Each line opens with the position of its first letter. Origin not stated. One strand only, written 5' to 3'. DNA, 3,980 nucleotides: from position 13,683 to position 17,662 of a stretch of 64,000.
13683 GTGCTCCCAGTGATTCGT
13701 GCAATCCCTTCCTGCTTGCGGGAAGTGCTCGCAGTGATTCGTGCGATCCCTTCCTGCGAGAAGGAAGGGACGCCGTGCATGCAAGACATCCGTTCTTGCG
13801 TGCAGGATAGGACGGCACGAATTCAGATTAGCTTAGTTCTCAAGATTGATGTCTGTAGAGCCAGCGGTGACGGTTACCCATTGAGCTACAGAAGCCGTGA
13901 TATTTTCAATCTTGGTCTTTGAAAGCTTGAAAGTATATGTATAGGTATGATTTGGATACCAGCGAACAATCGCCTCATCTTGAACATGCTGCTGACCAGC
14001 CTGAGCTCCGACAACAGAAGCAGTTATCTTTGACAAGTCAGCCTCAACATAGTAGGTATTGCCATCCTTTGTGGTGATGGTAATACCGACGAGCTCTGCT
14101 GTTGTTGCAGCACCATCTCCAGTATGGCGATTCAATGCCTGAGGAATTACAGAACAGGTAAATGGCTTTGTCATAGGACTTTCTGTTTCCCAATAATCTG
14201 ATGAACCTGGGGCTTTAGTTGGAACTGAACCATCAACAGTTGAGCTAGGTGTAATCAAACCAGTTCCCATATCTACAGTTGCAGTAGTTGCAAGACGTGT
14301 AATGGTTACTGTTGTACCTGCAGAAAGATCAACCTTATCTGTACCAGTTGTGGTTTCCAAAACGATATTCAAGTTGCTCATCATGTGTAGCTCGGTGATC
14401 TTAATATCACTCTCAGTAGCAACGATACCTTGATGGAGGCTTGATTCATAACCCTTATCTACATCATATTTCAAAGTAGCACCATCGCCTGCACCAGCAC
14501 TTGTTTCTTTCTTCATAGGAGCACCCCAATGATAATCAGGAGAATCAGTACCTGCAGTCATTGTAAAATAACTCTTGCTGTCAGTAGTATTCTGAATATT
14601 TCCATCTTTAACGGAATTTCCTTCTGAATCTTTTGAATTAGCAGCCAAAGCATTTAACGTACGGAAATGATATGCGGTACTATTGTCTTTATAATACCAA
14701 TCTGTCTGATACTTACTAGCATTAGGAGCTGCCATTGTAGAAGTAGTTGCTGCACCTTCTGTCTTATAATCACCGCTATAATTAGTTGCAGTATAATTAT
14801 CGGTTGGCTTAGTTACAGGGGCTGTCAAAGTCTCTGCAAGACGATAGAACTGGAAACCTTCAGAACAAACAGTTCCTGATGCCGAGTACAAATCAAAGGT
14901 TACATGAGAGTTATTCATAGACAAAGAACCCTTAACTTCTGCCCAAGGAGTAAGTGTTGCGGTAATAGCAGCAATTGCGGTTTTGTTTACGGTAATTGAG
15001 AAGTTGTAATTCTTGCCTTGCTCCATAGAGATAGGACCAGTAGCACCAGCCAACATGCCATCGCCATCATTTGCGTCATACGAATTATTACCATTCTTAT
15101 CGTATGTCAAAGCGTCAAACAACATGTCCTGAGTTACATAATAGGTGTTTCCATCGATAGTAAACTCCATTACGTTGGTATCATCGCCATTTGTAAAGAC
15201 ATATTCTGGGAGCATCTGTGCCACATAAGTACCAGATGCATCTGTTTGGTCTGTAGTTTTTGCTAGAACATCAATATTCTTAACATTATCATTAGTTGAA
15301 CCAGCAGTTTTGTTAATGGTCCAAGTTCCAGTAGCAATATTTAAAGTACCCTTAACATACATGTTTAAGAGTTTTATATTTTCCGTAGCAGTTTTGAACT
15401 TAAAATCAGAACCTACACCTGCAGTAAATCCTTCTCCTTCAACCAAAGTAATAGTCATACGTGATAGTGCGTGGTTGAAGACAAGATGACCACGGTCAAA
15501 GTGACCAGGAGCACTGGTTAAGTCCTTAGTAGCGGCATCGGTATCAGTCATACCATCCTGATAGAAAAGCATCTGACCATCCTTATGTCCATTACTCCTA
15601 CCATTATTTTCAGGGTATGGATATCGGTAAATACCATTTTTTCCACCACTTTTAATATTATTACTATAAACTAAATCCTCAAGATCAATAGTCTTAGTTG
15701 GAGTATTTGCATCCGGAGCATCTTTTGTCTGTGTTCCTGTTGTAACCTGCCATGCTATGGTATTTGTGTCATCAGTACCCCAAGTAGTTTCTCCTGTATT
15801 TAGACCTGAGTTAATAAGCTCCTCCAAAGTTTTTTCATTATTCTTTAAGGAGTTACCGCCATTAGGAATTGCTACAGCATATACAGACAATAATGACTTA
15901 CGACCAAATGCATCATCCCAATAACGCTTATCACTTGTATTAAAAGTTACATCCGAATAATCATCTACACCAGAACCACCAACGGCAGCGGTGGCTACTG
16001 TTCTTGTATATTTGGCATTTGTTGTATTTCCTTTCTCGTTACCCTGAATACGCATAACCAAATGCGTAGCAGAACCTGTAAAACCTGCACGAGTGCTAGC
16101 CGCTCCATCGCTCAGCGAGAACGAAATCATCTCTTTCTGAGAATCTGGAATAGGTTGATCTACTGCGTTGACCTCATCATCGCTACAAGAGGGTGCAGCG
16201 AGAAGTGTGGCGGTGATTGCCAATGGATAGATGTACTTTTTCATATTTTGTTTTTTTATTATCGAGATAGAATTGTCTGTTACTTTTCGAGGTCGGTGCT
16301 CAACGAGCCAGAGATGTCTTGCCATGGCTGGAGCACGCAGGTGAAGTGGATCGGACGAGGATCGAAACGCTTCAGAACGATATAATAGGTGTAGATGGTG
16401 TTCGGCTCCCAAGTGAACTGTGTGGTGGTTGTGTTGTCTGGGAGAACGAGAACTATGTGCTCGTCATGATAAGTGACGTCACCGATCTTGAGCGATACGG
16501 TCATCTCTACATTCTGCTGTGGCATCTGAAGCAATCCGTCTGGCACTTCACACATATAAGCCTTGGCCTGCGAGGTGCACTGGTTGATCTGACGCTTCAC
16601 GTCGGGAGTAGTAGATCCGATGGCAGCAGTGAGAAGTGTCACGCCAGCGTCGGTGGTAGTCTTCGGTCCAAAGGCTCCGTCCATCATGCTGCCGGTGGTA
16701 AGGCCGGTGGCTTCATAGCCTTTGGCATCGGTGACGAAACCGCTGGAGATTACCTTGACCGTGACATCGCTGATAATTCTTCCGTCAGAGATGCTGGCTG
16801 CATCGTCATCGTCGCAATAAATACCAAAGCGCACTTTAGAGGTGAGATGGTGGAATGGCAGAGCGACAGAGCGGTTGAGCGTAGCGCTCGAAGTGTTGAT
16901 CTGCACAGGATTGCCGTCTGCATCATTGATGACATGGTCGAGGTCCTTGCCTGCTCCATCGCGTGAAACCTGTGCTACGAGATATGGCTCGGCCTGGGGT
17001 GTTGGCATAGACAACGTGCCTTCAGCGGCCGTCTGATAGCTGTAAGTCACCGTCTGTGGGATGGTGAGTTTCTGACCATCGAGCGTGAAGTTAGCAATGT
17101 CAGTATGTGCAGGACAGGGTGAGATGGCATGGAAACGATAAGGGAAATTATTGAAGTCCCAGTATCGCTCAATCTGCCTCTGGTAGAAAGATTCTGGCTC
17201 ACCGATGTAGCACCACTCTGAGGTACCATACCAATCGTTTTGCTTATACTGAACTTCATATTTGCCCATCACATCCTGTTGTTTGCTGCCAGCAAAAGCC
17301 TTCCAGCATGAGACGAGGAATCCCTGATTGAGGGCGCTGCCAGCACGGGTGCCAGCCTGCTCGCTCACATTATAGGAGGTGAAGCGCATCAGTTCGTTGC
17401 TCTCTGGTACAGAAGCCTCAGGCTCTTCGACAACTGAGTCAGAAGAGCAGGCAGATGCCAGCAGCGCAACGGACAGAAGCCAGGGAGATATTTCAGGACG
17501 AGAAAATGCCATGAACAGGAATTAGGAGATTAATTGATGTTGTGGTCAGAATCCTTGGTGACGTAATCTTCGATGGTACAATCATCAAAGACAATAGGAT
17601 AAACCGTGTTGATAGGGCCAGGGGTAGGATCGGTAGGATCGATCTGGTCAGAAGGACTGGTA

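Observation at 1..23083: Oversized type V pilus-like operon: ten consecutive fimbrillin-type lipoproteins, all keeping a lipobox plus an early T-R-A/V site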

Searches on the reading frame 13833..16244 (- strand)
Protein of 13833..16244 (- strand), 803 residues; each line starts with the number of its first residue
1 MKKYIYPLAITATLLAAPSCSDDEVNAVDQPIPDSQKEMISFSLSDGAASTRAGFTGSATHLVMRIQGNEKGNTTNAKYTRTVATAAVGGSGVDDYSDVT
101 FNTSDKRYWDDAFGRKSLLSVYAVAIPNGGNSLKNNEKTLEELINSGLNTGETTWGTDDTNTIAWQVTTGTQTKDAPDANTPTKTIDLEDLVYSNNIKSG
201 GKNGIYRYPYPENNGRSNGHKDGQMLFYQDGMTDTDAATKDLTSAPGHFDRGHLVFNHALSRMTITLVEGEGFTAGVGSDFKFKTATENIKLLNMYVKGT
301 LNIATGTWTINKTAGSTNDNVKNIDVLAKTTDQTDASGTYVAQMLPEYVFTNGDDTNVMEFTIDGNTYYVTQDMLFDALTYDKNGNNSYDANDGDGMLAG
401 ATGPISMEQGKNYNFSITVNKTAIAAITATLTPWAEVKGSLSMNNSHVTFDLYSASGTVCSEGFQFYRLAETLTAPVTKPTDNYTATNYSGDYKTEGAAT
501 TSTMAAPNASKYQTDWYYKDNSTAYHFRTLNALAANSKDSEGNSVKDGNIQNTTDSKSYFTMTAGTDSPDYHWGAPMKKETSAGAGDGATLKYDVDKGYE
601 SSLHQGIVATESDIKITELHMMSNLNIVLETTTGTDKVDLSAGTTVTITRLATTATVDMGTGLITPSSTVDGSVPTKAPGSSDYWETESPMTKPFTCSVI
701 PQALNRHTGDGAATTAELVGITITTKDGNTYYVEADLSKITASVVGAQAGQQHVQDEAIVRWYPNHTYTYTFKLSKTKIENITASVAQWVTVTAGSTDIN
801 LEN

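Call 6: search_protein_families(library=pfam, max_evalue=0.01, proteins=[window:13833-16244:-])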
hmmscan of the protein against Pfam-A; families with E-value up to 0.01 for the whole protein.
window:13833-16244:- (803 aa): 2 families
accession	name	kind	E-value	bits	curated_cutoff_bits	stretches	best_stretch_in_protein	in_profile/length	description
PF13149.12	Mfa_like_1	-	7.9e-24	85.5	27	2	253-434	114-246/246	Fimbrillin-like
PF07076.17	DUF1344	-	0.00099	19.3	23.1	0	364-396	22-54/60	Protein of unknown function (DUF1344)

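Call 10: search_protein_families(library=ncbifam, max_evalue=0.01, proteins=[window:13833-16244:-])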
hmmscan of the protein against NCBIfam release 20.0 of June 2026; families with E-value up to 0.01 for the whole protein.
window:13833-16244:- (803 aa): 0 families

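Call 17: find_homologous_proteins(query=window:13833-16244:-, max_evalue=0.00001)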
Query window:13833-16244:- (803 aa): 703 proteins with E <= 0.00001 among 8000 candidates; the best 120 are listed.
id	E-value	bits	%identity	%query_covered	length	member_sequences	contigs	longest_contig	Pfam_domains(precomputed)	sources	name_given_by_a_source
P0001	0.0e+0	1788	100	100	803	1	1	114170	PF13149.13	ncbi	-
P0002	3.3e-269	913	58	100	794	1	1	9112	PF13149.13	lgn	-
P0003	2.4e-260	884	58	100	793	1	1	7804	PF13149.13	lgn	-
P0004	6.6e-252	856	57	98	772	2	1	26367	PF13149.13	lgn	-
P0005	1.3e-251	855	56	100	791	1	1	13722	PF13149.13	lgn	-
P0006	8.1e-246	836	55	100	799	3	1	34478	PF13149.13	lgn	-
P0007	1.2e-243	829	56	100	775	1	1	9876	PF13149.13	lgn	-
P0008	1.3e-241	822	54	100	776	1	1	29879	PF13149.13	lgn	-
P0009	2.3e-241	821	57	96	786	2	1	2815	PF13149.13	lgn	-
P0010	1.4e-239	815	55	100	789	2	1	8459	PF13149.13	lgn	-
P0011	6.5e-237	806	53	100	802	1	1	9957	PF13149.13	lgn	-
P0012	7.1e-232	790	55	100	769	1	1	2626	PF13149.13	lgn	-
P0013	1.1e-230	786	54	100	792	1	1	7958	PF13149.13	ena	-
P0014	6.5e-229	780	54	100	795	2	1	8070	PF13149.13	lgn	-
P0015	4.1e-228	777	54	99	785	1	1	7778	PF13149.13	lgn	-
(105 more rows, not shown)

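Call 20: find_encoding_contigs(protein=P0001, flank=10000, max_places=4)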
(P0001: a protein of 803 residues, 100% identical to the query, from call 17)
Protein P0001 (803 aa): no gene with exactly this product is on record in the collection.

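Call 22: search_solved_structures(query=A1, max_evalue=1, show_alignments=1)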
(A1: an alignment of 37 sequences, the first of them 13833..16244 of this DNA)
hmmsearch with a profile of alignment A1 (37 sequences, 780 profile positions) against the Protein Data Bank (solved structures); distinct sequences matched with E-value up to 1: 0.

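Call 23: find_related_loci(query=A1, collection=genome_contigs, flank=10000)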
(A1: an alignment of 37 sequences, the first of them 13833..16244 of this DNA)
Query A1 (803 aa) in genome_contigs; peptide patterns used: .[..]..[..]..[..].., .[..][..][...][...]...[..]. (x = any residue, [..] = any of these).
58 stretches matched a pattern; 43 encode a relative of the query (tblastn E <= 1e-3); 41 distinct loci.
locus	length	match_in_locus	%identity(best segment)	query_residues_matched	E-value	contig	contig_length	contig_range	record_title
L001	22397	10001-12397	49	1-802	0e+0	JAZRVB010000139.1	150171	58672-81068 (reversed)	MAG: Bacteroidales bacterium isolate T1900044954_TA20190008.MAGScoT_cleanbin_000055 SGB_3790_k141_1159353, whole genome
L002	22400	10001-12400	48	1-803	0e+0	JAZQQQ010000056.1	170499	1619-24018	MAG: Bacteroidaceae bacterium isolate T1900045236_TH20190006.MAGScoT_cleanbin_000005 SGB_5467_k141_698845, whole genome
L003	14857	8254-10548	47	1-803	0e+0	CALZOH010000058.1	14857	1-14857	MAG: uncultured Prevotellaceae bacterium isolate SRR5240748_bin.30_metaWRAP_v1.3_MAG genome assembly, contig: ERZ9450819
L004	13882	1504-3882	45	1-803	0e+0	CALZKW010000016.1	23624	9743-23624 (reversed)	MAG: uncultured Prevotellaceae bacterium isolate SRR3178347_bin.10_metaWRAP_v1.3_MAG genome assembly, contig: ERZ8974935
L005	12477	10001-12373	45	1-803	0e+0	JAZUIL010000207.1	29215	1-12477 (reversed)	MAG: Bacteroidales bacterium isolate T1900045264_TH20190034.MAGScoT_cleanbin_000041 SGB_5848_k141_656035, whole genome s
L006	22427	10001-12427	44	1-803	0e+0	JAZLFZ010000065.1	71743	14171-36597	MAG: Bacteroidaceae bacterium isolate T1900045001_TA20190063.MAGScoT_cleanbin_000021 SGB_4297_k141_1029644, whole genome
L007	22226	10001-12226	44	1-803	4e-170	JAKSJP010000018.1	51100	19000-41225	MAG: Bacteroidales bacterium isolate Horse_feces50 MAG050_18, whole genome shotgun sequence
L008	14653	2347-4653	42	1-803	3e-169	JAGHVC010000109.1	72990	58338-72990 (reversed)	MAG: Candidatus Minthosoma caballi isolate E5_9 c_000001480120, whole genome shotgun sequence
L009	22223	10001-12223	43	1-803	8e-169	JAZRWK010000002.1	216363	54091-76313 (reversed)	MAG: Candidatus Cryptobacteroides sp. isolate T1900044952_TA20190005.MAGScoT_cleanbin_000006 SGB_3700_k141_917591, whole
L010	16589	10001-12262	41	1-803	1e-159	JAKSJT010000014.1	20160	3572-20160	MAG: Bacteroidales bacterium isolate Horse_feces54 MAG054_14, whole genome shotgun sequence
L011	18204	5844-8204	45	1-803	3e-174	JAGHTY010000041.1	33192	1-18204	MAG: Candidatus Minthousia equi isolate E4_55 c_000000872376, whole genome shotgun sequence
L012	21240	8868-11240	39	19-803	2e-145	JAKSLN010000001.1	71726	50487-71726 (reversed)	MAG: Bacteroidaceae bacterium isolate Horse_feces100 MAG100_1, whole genome shotgun sequence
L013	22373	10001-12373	41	1-803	2e-145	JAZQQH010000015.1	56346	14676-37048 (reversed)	MAG: Bacteroidales bacterium isolate T1900045236_TH20190006.MAGScoT_cleanbin_000041 SGB_5476_k141_2069936, whole genome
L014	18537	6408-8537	40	1-803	1e-144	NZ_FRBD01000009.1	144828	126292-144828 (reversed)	Xylanibacter ruminicola strain KHT3, whole genome shotgun sequence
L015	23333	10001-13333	39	1-803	1e-136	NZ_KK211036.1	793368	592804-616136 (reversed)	Prevotella sp. MA2016 T360DRAFT_scaffold00001.1, whole genome shotgun sequence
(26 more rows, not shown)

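Call 41: predict_structure(alignment_id=A1)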
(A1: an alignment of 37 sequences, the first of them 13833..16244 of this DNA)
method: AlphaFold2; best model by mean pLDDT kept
length: 803 residues; sequences in the alignment: 37
mean_pLDDT: 80.3   pTM: 0.55
mean pLDDT of the five models: 80.3, 79.2, 76.8, 76.1, 74.9
residues with pLDDT >= 90: 269; 70-90: 384; 50-70: 82; < 50: 68
segments of 3 or more residues with pLDDT < 50: 1-30, 49-53, 436-441, 581-588, 786-803
pLDDT, mean of each block of 10 residues (from residue 1): 29 31 41 78 67 65 92 84 84 76 85 89 91 90 75 72 94 87 92 93 85 74 91 88 85 91 92 75 84 95 94 76 94 89 94 91 88 87 72 61 86 89 80 49 69 78 88 72 79 91 80 83 90 88 85 92 87 84 43 89 83 83 91 87 90 95 92 90 83 93 83 80 90 77 59 76 87 81 51 38 37
secondary structure, 60 per line:
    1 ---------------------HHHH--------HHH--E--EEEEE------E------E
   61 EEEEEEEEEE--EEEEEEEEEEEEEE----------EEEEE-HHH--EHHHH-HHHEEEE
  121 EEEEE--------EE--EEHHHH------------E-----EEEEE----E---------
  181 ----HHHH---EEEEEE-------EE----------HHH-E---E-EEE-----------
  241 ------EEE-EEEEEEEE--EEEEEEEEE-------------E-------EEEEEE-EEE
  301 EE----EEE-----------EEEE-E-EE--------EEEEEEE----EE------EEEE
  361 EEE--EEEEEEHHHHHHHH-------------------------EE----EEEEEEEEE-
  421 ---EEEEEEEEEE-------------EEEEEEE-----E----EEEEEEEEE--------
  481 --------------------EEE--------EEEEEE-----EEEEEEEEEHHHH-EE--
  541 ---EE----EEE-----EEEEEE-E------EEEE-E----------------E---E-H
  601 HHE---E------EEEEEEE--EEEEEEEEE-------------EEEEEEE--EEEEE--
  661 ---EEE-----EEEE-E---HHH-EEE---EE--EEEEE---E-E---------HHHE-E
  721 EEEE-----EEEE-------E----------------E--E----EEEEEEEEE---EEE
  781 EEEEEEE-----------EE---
elements in order (helices of 4 or more, strands of 3 or more residues): H22-25 E42-46 E60-70 E73-86 E97-101 H109-112 E117-125 H140-143 E162-166 H185-188 E192-197 E227-229 E247-249 E251-258 E261-269 E291-296 E298-302 E307-309 E321-324 E338-344 E357-363 E366-371 H372-379 E411-419 E424-433 E447-453 E464-472 E501-503 E512-517 E523-531 H532-535 E550-552 E558-563 E572-575 E614-620 E623-631 E645-651 E654-658 E664-666 E672-675 E685-687 E695-699 E720-724 E730-733 E766-774 E778-787

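Call 48: fold_search(model_id=the predicted structure, library=pdb)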
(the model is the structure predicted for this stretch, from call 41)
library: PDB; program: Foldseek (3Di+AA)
matches with E <= 10: 686; with E <= 0.001: 35
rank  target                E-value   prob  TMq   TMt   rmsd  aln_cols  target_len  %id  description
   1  4k4k_A                6.1e-12  1.00  0.24  0.65   6.8       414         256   14  Crystal structure of a putative cell adhesion protein (BACUNI_00621) from Bacteroides uniformis ATCC 8492 at 1.67 A re (released 2013-05-01)
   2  4k4k_B                6.4e-11  1.00  0.24  0.63   6.6       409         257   15  Crystal structure of a putative cell adhesion protein (BACUNI_00621) from Bacteroides uniformis ATCC 8492 at 1.67 A re (released 2013-05-01)
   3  3sy6_A                4.2e-09  1.00  0.23  0.57   7.4       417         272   15  Crystal structure of a fimbrial protein BF1861 [Bacteroides fragilis NCTC 9343] (BF1861) from Bacteroides fragilis NCT (released 2011-08-24)
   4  3sy6_B                4.6e-09  1.00  0.23  0.58   7.0       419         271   15  Crystal structure of a fimbrial protein BF1861 [Bacteroides fragilis NCTC 9343] (BF1861) from Bacteroides fragilis NCT (released 2011-08-24)
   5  3ufi                  5.2e-09  1.00  0.24  0.58   7.0       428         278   13  Crystal structure of a putative cell adhesion protein (BACOVA_04980) from Bacteroides ovatus ATCC 8483 at 2.18 A resolut (released 2011-12-14)
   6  5nf4_A                3.7e-08  1.00  0.24  0.54   8.2       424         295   11  The tip fimbrial protein Mfa3 from Porphyromonas gingivalis with C-terminal truncation. (released 2018-02-07)
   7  8f70                  3.7e-07  0.87  0.11  0.14  29.9       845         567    9  Identification of an Immunodominant region on a Group A Streptococcus T-antigen Reveals Temperature-Dependent Motion in  (released 2023-03-08)
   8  3up6_A                3.9e-07  1.00  0.23  0.50   8.7       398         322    9  Crystal structure of a putative cell adhesion protein (BACOVA_04078) from Bacteroides ovatus ATCC 8483 at 2.80 A resol (released 2011-12-21)
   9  3t2l                  5.1e-07  1.00  0.22  0.54  12.8       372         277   11  Crystal structure of a Putative cell adhesion protein (BF1858) from Bacteroides fragilis NCTC 9343 at 2.33 A resolution (released 2011-08-10)
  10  3up6_B                5.4e-07  1.00  0.21  0.46  10.5       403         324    9  Crystal structure of a putative cell adhesion protein (BACOVA_04078) from Bacteroides ovatus ATCC 8483 at 2.80 A resol (released 2011-12-21)
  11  6jzk_B                6.0e-07  1.00  0.22  0.44  11.1       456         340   11  Structure of FimA type-1 (FimA1) prepilin of the type V major fimbrium (released 2020-04-15)
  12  4h40_B                8.7e-07  1.00  0.19  0.41  10.3       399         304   11  Crystal structure of a putative cell adhesion protein (BF2867) from Bacteroides fragilis NCTC 9343 at 2.57 A resolutio (released 2012-10-03)
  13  4gpv_A                1.1e-06  1.00  0.19  0.37  10.3       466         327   10  Crystal structure of a putative cell adhesion protein (BACEGG_00536) from Bacteroides eggerthii DSM 20697 at 1.67 A re (released 2012-09-19)
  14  4gpv_B                2.7e-06  1.00  0.20  0.40   9.7       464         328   10  Crystal structure of a putative cell adhesion protein (BACEGG_00536) from Bacteroides eggerthii DSM 20697 at 1.67 A re (released 2012-09-19)
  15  7w6b                  4.8e-06  0.89  0.13  0.14  24.7       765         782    9  Crystal Structure of PitA from pilus islet-2 of Streptococcus oralis (released 2022-06-01)
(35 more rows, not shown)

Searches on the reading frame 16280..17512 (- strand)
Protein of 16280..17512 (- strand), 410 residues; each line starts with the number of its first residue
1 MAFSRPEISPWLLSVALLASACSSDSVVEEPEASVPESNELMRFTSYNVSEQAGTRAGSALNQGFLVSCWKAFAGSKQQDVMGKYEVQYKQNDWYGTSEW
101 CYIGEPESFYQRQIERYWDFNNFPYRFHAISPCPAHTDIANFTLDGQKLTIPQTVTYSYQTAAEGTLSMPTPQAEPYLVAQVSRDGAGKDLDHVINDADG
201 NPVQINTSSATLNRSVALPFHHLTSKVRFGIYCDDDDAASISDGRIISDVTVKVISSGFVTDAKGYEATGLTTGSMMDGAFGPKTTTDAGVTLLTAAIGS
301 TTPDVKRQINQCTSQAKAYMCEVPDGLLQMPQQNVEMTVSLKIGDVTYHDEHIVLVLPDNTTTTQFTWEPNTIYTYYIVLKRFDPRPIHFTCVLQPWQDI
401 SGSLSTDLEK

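Call 6: search_protein_families(library=pfam, max_evalue=0.01, proteins=[window:16280-17512:-])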
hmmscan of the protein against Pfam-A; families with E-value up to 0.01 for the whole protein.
window:16280-17512:- (410 aa): 1 family
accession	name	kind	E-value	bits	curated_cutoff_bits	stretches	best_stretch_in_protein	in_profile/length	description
PF13149.12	Mfa_like_1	-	1.2e-06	29.2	27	1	114-397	51-246/246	Fimbrillin-like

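Call 10: search_protein_families(library=ncbifam, max_evalue=0.01, proteins=[window:16280-17512:-])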
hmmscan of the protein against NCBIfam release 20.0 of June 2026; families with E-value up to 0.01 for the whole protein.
window:16280-17512:- (410 aa): 0 families
